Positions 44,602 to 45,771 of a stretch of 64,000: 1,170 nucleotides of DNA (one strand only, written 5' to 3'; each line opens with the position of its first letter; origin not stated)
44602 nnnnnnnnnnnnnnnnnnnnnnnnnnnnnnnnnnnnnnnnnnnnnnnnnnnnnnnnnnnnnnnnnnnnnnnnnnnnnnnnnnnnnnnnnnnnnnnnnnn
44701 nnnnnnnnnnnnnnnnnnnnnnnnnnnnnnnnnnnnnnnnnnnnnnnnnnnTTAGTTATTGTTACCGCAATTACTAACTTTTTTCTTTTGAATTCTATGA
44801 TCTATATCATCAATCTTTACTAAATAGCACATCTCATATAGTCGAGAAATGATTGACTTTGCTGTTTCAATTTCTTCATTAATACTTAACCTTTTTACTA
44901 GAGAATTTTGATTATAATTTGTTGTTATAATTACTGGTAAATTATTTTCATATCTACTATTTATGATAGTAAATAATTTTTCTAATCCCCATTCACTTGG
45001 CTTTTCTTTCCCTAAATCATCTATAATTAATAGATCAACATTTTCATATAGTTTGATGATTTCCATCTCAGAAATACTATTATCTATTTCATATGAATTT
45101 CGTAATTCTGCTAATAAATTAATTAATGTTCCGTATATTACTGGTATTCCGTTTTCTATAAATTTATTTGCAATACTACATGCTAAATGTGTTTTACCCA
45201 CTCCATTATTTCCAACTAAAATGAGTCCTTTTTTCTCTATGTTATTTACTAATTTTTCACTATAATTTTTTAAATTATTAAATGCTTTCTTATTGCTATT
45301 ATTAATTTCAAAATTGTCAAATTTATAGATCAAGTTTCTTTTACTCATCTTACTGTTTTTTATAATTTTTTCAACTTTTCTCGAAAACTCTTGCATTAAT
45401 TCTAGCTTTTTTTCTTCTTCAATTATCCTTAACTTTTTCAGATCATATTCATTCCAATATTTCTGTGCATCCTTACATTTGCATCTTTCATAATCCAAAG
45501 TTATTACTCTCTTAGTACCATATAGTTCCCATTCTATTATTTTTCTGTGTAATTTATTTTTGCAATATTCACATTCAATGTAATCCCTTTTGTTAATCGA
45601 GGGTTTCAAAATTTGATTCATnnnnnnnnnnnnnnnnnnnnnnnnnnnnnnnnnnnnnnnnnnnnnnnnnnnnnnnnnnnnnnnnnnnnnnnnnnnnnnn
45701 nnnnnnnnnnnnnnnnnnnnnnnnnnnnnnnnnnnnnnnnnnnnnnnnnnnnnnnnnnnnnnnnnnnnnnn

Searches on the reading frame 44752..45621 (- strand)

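Call 78: search_protein_families(library=pfam, proteins=[window:44752-45621:-], max_evalue=0.01)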
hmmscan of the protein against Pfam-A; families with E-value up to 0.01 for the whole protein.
window:44752-45621:- (289 aa): 9 families
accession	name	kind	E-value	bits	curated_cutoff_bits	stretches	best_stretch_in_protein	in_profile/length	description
PF01695.23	IstB_IS21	-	1.4e-24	87.4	24.1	1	73-281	39-236/238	IstB-like ATP binding protein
PF00308.24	Bac_DnaA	-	1.6e-12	48.3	23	1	99-240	5-143/162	Bacterial DnaA ATPAse domain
PF00004.35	AAA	-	5.5e-05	24.1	21.2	1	133-239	1-112/131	ATPase family associated with various cellular activities (AAA)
PF20720.3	nSTAND3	-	0.00011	22.4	27.2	1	129-223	16-98/155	Novel STAND NTPase 3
PF00910.28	RNA_helicase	-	0.00012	23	21.5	1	134-225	2-79/105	RNA helicase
PF00448.28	SRP54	-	0.00042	20.5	22.7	0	133-161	4-32/196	SRP54-type protein, GTPase domain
PF03266.21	NTPase_1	-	0.00075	19.8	23.9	0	187-253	87-152/168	NTPase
PF07728.20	AAA_5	-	0.0022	18.5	22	0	132-223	1-93/139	AAA domain (dynein-related subfamily)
PF05729.18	NACHT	-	0.0057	17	26.7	0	133-157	3-27/167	NACHT domain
